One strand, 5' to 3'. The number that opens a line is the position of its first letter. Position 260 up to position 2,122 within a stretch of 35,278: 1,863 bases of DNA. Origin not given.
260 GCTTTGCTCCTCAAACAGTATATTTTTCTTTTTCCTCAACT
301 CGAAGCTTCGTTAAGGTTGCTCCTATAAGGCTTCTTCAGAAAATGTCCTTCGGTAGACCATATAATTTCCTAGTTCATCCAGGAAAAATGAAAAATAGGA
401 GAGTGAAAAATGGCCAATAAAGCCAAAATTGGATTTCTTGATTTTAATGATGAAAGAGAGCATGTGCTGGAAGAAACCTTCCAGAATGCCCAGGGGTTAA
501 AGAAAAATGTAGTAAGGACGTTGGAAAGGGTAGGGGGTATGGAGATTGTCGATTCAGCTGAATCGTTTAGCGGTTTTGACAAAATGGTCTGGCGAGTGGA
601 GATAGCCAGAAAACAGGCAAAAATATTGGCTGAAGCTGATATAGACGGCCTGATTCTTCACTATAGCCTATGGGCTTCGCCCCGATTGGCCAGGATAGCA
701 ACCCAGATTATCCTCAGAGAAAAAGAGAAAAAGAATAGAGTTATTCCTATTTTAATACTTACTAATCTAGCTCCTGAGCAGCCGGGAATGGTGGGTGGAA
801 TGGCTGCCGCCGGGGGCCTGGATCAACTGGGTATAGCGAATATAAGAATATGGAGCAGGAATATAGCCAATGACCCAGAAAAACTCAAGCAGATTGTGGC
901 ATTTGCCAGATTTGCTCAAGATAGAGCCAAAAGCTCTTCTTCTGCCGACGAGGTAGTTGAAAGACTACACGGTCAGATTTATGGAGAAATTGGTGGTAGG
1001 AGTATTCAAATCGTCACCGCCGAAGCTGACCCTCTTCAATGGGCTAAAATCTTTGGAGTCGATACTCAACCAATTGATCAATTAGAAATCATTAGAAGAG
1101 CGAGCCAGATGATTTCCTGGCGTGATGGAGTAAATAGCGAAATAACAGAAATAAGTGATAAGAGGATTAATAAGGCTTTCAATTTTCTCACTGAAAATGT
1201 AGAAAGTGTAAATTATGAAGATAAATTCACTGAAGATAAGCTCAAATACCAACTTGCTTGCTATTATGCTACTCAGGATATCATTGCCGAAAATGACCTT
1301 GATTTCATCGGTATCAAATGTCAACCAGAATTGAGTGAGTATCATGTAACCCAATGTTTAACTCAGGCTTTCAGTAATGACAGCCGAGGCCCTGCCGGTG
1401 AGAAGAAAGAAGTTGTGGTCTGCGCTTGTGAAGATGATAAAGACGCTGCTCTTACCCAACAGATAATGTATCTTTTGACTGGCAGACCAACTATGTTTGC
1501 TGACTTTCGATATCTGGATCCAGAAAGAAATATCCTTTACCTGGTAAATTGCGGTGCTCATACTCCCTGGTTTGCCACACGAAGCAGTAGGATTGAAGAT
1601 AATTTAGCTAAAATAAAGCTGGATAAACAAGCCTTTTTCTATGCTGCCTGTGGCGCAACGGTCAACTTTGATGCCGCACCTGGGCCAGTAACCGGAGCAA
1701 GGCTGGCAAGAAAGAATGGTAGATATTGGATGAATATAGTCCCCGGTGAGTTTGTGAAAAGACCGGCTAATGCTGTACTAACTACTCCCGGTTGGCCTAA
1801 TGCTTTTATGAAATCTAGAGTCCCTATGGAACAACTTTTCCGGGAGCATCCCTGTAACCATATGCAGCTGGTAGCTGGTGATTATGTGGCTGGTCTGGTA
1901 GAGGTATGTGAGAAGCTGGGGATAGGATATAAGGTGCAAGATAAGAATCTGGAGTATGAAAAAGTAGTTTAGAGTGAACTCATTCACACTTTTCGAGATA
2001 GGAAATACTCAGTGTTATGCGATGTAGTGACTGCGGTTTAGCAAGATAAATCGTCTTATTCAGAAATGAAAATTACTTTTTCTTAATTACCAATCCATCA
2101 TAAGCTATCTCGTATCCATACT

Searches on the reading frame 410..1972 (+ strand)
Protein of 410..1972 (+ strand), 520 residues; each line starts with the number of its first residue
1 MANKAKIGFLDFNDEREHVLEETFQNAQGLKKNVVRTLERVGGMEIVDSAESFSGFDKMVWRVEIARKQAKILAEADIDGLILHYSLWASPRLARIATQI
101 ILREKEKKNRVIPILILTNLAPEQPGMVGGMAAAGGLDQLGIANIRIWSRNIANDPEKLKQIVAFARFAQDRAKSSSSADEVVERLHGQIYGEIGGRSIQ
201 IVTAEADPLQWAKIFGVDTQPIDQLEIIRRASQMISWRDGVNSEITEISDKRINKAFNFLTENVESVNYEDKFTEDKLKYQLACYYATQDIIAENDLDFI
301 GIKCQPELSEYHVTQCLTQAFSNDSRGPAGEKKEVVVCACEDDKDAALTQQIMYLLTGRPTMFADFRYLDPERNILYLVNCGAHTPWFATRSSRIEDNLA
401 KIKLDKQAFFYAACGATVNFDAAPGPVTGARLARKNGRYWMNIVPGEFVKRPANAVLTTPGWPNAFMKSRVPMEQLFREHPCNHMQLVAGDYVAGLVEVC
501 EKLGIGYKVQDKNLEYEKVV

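Call 56: find_encoding_contigs(protein=window:410-1972:+, flank=10000, max_places=4)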
Protein window:410-1972:+ (520 aa): 2 contigs read that carry it; 2 places shown.
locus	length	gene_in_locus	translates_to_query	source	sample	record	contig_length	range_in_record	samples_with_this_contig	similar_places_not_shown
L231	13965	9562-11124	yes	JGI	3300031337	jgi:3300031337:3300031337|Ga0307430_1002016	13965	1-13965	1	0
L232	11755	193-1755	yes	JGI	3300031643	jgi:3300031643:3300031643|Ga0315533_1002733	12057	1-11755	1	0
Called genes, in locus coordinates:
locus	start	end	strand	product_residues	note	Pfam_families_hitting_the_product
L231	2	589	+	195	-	?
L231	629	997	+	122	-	PF01250:Ribosomal_S6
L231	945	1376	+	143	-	PF00436:SSB, PF22657:SSB_1 (faint)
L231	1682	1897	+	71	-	PF01084:Ribosomal_S18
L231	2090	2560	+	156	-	PF01281:Ribosomal_L9_N, PF03948:Ribosomal_L9_C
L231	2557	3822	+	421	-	PF00682:HMGL-like, PF22617:HCS_D2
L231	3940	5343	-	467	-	PF01225:Mur_ligase, PF08245:Mur_ligase_M, PF02875:Mur_ligase_C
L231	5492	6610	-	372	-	PF03033:Glyco_transf_28, PF04101:Glyco_tran_28_C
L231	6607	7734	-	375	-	PF07549:Sec_GG (faint), PF12836:HHH_3 (faint), PF02355:SecD_SecF_C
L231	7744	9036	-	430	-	PF21760:SecD_1st, PF22599:SecDF_P1_head, PF00873:ACR_tran, PF02355:SecD_SecF_C, PF03176:MMPL (weak)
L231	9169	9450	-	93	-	-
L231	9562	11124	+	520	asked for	PF07881:Fucose_iso_N1, PF02952:Fucose_iso_C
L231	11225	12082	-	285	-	PF23023:Anti-Pycsar_Apyc1, PF12706:Lactamase_B_2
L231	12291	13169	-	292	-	PF04439:Adenyl_transf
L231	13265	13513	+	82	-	-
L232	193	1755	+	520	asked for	PF07881:Fucose_iso_N1, PF02952:Fucose_iso_C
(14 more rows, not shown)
